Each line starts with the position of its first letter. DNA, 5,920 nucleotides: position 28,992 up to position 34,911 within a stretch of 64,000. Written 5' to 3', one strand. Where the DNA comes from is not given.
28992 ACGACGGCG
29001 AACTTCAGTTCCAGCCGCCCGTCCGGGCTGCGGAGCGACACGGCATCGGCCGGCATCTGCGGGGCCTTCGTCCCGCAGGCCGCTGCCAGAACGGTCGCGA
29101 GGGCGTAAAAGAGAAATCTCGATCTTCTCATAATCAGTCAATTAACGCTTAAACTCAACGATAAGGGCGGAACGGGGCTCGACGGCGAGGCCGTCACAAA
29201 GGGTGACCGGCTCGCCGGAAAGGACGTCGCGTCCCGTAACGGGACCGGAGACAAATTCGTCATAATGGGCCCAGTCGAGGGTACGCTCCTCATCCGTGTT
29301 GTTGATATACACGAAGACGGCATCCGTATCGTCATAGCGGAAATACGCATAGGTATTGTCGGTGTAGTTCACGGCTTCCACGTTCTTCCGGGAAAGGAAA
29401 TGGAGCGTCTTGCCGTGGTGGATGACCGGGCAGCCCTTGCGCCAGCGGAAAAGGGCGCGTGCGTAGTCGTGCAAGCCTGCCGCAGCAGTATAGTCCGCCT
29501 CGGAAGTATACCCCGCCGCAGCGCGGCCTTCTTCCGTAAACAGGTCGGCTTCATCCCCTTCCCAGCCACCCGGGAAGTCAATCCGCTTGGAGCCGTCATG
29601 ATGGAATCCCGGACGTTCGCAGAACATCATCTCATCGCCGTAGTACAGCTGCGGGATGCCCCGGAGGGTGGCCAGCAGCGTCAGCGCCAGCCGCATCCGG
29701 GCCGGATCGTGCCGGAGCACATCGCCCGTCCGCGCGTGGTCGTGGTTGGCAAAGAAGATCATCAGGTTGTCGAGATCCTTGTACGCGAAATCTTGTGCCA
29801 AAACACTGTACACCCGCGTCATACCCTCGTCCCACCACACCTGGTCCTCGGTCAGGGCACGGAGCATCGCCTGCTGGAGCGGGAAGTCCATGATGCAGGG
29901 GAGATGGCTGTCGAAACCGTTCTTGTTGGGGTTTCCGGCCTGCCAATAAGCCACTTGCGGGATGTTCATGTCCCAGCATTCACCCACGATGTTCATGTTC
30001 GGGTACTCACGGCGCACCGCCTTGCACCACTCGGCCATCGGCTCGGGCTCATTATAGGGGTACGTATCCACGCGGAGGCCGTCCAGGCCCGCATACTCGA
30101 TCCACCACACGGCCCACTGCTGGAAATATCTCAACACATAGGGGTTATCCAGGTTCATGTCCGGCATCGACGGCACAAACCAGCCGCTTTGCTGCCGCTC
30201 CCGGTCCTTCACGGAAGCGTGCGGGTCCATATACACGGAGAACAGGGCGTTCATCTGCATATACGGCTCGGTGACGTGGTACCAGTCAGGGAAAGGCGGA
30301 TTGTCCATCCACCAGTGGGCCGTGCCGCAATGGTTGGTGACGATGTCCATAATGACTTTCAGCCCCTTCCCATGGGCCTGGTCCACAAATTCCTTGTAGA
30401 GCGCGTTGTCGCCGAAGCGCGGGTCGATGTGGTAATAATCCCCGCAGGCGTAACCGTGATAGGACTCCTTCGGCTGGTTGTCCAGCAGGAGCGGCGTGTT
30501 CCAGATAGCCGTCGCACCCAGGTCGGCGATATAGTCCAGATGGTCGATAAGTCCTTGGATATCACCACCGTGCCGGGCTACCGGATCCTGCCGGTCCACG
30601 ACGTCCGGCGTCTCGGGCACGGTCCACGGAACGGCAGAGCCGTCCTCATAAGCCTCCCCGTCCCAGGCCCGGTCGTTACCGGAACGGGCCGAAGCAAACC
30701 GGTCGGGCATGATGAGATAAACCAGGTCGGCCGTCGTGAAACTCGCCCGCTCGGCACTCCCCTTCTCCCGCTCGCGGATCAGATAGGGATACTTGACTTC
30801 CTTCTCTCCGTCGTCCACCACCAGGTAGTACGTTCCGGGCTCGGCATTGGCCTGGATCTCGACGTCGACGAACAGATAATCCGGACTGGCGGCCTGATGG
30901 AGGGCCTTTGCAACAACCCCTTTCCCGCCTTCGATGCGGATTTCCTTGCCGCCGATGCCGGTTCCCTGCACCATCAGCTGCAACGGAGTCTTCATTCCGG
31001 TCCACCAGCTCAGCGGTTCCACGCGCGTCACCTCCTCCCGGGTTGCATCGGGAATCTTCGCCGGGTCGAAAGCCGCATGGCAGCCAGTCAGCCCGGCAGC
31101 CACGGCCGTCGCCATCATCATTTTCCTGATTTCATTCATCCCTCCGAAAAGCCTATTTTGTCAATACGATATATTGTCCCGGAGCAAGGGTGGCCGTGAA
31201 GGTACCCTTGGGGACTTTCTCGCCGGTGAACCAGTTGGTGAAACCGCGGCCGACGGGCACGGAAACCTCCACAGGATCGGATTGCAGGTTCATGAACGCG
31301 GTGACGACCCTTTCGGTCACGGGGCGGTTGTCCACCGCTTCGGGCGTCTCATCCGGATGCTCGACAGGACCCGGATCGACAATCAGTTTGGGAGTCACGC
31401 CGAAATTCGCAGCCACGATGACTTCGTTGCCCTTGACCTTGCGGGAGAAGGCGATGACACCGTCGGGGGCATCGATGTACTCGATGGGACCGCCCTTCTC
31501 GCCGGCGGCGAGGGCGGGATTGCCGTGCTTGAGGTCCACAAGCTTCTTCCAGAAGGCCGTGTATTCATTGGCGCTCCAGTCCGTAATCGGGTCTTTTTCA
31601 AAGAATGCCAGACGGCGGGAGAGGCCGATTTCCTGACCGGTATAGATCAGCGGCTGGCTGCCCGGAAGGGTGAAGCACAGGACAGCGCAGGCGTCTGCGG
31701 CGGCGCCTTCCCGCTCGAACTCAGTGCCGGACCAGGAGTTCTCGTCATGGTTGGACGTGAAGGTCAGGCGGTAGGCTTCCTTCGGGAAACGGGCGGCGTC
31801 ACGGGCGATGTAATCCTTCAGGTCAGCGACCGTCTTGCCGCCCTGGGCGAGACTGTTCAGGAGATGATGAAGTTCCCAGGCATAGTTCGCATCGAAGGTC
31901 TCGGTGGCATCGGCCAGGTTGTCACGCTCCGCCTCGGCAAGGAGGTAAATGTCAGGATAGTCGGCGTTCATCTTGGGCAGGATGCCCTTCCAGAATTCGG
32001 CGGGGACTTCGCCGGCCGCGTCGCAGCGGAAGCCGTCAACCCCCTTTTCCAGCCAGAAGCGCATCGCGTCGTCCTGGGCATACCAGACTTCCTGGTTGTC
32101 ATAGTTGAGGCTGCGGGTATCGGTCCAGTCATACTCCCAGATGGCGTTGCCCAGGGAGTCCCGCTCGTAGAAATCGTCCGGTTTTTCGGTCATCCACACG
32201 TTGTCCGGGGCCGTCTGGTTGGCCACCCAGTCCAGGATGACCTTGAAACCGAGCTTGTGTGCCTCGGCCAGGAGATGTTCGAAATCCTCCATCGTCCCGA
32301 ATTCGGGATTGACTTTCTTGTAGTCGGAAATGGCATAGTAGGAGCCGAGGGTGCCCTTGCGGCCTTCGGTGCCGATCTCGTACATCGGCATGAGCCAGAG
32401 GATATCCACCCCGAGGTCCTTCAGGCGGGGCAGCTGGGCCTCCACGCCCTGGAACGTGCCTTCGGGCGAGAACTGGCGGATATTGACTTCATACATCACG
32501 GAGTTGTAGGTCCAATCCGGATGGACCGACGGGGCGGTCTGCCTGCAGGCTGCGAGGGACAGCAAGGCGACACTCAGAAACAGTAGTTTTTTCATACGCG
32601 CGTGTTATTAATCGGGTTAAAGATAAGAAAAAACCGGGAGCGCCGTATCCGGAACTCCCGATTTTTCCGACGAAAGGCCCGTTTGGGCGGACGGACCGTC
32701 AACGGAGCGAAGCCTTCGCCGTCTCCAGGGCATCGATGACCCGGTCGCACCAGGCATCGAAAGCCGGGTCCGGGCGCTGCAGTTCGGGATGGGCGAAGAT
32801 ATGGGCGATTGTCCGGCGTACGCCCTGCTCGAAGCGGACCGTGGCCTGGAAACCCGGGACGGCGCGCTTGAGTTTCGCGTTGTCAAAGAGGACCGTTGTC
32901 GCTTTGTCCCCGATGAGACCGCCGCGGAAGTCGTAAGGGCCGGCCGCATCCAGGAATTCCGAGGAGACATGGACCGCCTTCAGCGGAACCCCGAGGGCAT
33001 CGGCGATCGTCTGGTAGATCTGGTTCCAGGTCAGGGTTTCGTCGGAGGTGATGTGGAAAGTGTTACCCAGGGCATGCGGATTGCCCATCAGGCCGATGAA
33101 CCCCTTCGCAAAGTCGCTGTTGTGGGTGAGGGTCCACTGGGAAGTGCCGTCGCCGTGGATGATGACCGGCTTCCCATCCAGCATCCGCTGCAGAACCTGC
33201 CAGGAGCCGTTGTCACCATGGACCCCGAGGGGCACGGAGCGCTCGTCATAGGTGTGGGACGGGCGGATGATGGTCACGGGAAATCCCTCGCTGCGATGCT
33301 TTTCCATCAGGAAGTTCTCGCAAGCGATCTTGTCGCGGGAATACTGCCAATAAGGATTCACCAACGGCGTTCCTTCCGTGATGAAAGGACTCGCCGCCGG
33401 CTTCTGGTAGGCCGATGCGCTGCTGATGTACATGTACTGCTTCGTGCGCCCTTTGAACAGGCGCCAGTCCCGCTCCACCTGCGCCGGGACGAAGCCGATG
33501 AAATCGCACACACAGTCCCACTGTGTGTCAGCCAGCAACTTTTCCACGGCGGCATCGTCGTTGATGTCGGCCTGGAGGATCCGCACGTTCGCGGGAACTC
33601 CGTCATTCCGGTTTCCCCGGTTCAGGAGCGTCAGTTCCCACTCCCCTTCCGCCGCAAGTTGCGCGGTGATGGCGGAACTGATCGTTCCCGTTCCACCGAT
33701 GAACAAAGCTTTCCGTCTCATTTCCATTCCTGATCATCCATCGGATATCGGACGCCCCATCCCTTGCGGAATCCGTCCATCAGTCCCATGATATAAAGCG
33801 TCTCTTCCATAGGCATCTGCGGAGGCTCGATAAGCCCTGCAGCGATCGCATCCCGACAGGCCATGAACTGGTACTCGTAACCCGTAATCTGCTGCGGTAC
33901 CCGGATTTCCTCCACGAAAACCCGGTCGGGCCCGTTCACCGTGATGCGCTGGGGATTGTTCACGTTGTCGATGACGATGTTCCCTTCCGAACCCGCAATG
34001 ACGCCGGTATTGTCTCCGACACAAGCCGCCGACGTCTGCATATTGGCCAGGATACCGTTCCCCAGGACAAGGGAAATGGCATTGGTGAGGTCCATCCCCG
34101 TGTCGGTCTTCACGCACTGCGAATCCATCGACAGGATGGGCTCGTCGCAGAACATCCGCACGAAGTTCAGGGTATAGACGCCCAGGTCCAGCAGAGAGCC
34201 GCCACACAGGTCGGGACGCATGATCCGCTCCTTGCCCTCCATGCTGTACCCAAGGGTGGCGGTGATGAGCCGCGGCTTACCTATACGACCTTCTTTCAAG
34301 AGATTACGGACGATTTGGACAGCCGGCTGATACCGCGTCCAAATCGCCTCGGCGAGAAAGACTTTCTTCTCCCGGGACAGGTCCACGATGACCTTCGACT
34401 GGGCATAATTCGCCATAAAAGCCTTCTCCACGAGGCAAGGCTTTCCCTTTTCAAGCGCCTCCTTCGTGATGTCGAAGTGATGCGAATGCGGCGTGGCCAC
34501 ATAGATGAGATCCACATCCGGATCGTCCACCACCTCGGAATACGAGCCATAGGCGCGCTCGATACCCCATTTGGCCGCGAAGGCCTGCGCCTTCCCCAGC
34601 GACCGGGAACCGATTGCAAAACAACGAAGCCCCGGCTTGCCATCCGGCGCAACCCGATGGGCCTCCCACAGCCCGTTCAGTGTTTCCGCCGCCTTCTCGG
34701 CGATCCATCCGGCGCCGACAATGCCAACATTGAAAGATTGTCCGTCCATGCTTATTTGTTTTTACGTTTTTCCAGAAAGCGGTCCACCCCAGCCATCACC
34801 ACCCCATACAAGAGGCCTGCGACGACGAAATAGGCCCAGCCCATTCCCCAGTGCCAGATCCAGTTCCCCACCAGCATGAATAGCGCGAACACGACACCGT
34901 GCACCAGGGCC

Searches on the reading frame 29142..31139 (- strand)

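Call 6: search_protein_families(library=pfam, proteins=[window:29142-31139:-], max_evalue=0.01)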
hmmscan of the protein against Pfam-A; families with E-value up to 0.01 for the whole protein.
window:29142-31139:- (665 aa): 3 families
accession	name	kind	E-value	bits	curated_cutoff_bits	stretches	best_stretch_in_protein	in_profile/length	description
PF00128.31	Alpha-amylase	-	4.2e-53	181.6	22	1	143-567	2-391/446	Alpha amylase, catalytic domain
PF09087.17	Cyc-maltodext_N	-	1.7e-21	76.8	25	1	39-125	1-88/88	Cyclomaltodextrinase, N-terminal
PF10438.15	Cyc-maltodext_C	-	1.1e-17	64.2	22.2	1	594-662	8-76/76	Cyclo-malto-dextrinase C-terminal domain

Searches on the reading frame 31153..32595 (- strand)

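Call 6: search_protein_families(library=pfam, proteins=[window:31153-32595:-], max_evalue=0.01)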
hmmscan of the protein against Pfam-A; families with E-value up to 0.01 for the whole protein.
window:31153-32595:- (480 aa): 4 families
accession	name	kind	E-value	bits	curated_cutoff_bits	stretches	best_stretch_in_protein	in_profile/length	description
PF00128.31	Alpha-amylase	-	5.2e-42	145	22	1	45-327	15-358/446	Alpha amylase, catalytic domain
PF16657.11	Malt_amylase_C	-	0.00024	21.5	27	0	428-475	22-73/75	Maltogenic Amylase, C-terminal domain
PF14701.12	hDGE_amylase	-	0.00084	19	27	1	47-144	20-119/439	Glycogen debranching enzyme, glucanotransferase domain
PF11941.14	DUF3459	-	0.0085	16.9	22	0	350-406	3-59/90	Domain of unknown function (DUF3459)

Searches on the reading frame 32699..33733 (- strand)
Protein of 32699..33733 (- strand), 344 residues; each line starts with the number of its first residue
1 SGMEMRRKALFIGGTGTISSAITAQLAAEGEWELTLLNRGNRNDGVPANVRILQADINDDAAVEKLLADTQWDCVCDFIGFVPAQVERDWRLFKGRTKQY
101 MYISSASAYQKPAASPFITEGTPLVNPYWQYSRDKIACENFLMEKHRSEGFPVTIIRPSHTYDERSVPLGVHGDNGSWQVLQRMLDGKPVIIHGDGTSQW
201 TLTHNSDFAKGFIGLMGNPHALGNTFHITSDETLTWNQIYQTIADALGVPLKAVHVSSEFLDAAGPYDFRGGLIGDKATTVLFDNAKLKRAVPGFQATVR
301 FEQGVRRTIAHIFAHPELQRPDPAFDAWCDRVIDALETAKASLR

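Call 6: search_protein_families(library=pfam, proteins=[window:32699-33733:-], max_evalue=0.01)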
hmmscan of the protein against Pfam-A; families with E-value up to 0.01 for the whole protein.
window:32699-33733:- (344 aa): 6 families
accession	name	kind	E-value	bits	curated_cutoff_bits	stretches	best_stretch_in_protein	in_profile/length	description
PF01370.27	Epimerase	-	2.2e-23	83.3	20.9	1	10-222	2-231/240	NAD dependent epimerase/dehydratase family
PF16363.11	GDP_Man_Dehyd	-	3.6e-10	40.3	27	1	97-308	121-332/332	GDP-mannose 4,6 dehydratase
PF13460.12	NAD_binding_10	-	6e-08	33.2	27.2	1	13-70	1-61/184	NAD(P)H-binding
PF04321.23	RmlD_sub_bind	-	1.8e-07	31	27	1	124-252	118-236/287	RmlD substrate binding domain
PF07993.18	NAD_binding_4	-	0.0016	18.1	20.1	1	129-168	175-213/258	Male sterility protein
PF08659.16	KR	-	0.0074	16.7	22.6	0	10-70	4-75/180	KR domain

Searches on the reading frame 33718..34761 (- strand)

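Call 6: search_protein_families(library=pfam, proteins=[window:33718-34761:-], max_evalue=0.01)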
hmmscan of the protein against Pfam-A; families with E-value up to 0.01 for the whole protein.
window:33718-34761:- (347 aa): 3 families
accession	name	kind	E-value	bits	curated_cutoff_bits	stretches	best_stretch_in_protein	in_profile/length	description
PF01408.29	GFO_IDH_MocA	-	4.7e-21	76.1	24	1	10-136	1-116/120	Oxidoreductase family, NAD-binding Rossmann fold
PF22725.1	GFO_IDH_MocA_C3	-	1.1e-16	61.4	27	1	149-262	2-123/124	GFO/IDH/MocA C-terminal domain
PF02894.22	GFO_IDH_MocA_C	-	0.0023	18.2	22.9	1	152-310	1-183/218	Oxidoreductase family, C-terminal alpha/beta domain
